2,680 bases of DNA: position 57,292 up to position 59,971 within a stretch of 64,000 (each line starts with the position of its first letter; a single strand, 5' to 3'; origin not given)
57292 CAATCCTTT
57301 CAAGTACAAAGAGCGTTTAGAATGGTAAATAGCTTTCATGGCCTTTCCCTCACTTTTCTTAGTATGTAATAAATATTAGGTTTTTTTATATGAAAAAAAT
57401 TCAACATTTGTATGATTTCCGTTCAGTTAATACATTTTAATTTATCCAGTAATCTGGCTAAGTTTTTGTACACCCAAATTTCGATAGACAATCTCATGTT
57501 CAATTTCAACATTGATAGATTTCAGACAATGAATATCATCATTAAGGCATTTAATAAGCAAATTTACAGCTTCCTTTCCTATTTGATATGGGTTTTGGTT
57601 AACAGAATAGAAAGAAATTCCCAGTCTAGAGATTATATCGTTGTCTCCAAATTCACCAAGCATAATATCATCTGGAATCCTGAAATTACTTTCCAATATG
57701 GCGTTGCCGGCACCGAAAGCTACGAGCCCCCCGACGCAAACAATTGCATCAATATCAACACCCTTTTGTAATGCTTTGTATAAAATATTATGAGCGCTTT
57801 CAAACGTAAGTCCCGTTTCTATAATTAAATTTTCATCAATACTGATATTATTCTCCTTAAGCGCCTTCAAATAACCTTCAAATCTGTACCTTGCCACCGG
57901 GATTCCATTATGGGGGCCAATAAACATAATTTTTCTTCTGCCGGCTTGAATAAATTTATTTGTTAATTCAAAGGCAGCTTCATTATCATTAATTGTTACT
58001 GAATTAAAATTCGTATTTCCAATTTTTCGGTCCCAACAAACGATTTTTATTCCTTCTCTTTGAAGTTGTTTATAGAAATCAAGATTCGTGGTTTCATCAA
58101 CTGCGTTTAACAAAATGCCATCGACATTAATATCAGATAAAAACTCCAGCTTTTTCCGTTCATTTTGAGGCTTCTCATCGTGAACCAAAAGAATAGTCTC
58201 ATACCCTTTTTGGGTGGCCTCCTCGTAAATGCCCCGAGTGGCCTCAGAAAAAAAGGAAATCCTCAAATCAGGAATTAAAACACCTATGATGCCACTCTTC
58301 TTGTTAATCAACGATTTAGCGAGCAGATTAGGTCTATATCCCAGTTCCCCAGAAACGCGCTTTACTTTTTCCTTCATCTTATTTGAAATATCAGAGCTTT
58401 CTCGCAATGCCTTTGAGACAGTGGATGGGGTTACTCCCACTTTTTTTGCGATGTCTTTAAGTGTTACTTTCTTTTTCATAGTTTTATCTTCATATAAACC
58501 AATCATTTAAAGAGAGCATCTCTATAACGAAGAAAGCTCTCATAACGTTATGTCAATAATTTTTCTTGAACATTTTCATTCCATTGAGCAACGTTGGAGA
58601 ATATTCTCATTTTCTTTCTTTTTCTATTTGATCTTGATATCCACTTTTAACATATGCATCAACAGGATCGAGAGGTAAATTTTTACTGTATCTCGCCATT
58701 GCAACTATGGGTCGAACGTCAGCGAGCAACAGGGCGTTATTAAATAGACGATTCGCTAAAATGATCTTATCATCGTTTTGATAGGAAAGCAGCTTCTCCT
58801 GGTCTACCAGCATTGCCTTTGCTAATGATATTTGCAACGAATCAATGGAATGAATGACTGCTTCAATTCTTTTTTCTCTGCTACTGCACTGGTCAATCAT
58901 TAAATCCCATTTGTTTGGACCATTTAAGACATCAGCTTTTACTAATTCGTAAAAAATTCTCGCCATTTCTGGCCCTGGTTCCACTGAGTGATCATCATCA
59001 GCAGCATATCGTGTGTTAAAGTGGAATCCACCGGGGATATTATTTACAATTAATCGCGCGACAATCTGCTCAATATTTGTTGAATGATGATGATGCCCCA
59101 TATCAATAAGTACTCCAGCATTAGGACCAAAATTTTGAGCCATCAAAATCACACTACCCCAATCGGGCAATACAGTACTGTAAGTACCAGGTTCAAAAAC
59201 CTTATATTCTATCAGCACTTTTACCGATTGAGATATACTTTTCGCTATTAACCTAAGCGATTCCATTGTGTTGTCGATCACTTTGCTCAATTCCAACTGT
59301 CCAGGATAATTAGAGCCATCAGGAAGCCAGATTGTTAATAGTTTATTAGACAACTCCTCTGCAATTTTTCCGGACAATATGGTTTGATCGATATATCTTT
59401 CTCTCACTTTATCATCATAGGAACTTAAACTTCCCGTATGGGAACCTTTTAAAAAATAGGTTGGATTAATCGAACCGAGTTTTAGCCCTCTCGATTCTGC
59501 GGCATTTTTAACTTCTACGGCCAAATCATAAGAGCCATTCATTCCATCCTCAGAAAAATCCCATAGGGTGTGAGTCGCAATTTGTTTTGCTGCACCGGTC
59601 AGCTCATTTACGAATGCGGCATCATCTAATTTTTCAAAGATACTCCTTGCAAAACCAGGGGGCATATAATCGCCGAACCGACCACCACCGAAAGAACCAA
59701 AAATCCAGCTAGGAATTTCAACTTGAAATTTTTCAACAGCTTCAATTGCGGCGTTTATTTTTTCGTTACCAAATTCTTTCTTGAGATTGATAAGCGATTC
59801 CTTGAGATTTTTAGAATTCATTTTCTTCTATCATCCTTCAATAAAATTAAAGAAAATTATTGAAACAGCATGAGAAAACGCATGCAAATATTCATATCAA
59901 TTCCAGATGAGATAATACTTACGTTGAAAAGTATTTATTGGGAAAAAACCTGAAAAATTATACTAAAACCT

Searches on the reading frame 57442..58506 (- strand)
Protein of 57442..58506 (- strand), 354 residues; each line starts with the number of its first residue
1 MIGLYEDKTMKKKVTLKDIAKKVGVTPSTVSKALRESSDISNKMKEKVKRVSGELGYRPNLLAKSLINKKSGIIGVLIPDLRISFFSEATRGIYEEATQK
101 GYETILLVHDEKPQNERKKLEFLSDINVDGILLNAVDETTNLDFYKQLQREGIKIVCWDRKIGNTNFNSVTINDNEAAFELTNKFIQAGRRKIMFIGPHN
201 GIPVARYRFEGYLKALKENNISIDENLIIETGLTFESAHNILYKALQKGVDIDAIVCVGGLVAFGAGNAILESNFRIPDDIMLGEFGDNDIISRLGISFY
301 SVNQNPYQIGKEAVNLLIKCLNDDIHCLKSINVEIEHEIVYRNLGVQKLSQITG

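Call 73: search_protein_families(library=pfam, proteins=[window:57442-58506:-], max_evalue=0.00001)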
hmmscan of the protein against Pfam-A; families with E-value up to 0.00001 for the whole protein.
window:57442-58506:- (354 aa): 4 families
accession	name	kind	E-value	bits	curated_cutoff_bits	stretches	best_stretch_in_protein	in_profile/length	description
PF00532.27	Peripla_BP_1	-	9.9e-23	81.4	22.2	1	73-281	3-213/281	Periplasmic binding proteins and sugar binding domain of LacI family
PF13407.12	Peripla_BP_4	-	5.1e-22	79.1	35.1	1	74-321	1-254/258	Periplasmic binding protein domain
PF13377.12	Peripla_BP_3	-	4.5e-15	56.5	26.5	1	184-332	3-156/167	Periplasmic binding protein-like domain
PF00356.27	LacI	-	4.4e-14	52.4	27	1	15-60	1-46/46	Bacterial regulatory proteins, lacI family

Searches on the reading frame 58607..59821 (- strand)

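Call 73: search_protein_families(library=pfam, proteins=[window:58607-59821:-], max_evalue=0.00001)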
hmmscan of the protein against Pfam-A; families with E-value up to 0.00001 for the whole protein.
window:58607-59821:- (404 aa): 2 families
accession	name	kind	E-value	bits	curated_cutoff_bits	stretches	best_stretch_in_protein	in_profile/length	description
PF06134.17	RhaA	-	8.7e-12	45.3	22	1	108-352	121-367/417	L-rhamnose isomerase (RhaA)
PF01261.30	AP_endonuc_2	-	1e-11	45.4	31.1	1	101-277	30-194/249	Xylose isomerase-like TIM barrel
